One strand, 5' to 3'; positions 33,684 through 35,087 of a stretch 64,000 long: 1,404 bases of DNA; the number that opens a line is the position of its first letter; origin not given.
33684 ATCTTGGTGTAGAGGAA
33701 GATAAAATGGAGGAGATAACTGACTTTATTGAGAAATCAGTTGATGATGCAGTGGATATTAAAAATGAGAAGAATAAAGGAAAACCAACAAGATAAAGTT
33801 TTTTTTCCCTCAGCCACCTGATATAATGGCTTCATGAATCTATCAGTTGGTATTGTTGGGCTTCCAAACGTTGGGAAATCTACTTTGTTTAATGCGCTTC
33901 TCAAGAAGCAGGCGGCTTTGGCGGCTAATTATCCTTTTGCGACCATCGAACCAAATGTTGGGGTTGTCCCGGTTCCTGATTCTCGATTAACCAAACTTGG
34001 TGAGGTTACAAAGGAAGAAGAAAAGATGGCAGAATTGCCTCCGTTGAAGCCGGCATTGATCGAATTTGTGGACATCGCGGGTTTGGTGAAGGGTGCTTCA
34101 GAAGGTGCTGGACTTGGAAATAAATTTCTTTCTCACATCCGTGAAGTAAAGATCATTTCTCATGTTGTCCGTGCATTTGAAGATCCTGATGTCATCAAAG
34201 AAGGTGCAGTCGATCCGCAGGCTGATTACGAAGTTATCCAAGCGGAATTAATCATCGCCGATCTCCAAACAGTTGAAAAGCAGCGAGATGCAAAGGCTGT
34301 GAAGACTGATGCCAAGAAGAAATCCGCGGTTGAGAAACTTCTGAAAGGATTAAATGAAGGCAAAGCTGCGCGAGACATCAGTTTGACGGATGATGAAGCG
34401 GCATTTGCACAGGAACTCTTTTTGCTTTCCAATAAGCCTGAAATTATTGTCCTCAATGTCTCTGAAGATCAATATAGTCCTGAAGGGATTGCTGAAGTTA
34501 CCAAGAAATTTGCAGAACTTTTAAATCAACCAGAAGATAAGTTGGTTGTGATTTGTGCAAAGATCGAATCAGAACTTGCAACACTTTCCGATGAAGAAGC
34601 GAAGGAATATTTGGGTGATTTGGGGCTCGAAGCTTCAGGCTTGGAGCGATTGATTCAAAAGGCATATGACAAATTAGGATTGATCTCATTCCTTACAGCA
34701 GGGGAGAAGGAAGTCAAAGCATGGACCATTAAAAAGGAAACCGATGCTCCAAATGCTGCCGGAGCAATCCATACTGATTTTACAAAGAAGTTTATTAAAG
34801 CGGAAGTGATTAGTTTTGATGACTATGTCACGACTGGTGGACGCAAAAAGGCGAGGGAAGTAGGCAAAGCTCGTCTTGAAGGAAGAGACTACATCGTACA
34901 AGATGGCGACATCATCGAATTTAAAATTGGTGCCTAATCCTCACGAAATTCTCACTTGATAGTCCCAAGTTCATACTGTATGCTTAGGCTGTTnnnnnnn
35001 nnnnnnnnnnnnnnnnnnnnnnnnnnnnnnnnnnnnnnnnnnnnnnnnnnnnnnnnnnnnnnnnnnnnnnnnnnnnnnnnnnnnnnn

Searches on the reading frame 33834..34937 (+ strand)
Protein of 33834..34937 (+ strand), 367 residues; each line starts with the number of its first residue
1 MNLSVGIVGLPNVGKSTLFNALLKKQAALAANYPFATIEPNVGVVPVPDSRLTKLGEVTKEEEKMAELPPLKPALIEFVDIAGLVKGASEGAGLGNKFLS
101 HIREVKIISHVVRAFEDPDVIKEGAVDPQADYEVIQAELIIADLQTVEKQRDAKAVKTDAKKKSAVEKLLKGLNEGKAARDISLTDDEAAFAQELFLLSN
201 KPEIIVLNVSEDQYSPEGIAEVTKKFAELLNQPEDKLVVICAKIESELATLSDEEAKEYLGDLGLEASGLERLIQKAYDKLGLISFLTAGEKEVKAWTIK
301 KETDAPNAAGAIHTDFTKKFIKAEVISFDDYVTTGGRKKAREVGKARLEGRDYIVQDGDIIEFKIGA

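Call 41: search_protein_families(library=ncbifam, proteins=[window:33834-34937:+], max_evalue=0.00001)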
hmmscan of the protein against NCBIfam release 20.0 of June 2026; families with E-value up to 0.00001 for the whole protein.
window:33834-34937:+ (367 aa): 15 families
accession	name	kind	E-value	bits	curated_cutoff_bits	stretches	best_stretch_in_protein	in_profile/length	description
TIGR00092.1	TIGR00092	equivalog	9e-124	413.3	279.2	1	1-365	1-366/368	redox-regulated ATPase YchF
NF007171.0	PRK09602.1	subfamily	2.3e-36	125.5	387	1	2-260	2-271/397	YchF-related putative GTPase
TIGR02729.1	Obg_CgtA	equivalog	7.3e-26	91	280.25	2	78-177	209-302/329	Obg family GTPase CgtA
NF008955.0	PRK12297.1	equivalog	3.1e-25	89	406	2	79-250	212-382/429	GTPase ObgE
NF008956.1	PRK12299.1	equivalog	7e-24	84.4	300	2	78-169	210-290/327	GTPase ObgE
NF008954.1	PRK12296.1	equivalog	2.7e-19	69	377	2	79-145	211-272/470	GTPase ObgE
TIGR03594.1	GTPase_EngA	equivalog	4.8e-10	39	306.7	1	5-37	3-35/432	ribosome biogenesis GTPase Der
TIGR00231.1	small_GTP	domain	1.3e-08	34.8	42.5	1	4-114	5-93/164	GTP-binding protein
TIGR03596.1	GTPase_YlqF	equivalog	2.3e-08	33.7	208.2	1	4-37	120-153/276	ribosome biogenesis GTPase YlqF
NF000908.1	PRK00089.1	equivalog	2.1e-07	30.6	237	1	5-45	6-46/291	GTPase Era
TIGR03156.1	GTP_HflX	equivalog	2.2e-07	30.2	216.75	1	4-50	191-236/351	GTPase HflX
TIGR00436.1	era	equivalog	9.1e-07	28.5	116.25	1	4-38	2-36/270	GTPase Era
NF003661.0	PRK05291.1-3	equivalog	1.9e-06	27.5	380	1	3-34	217-248/448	tRNA uridine-5-carboxymethylaminomethyl(34) synthesis GTPase MnmE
TIGR00437.1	feoB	equivalog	6.9e-06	25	315.65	0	9-51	1-42/594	ferrous iron transport protein B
TIGR03918.1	GTP_HydF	equivalog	8.8e-06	24.8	325.55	0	3-40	8-45/392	[FeFe] hydrogenase H-cluster maturation GTPase HydF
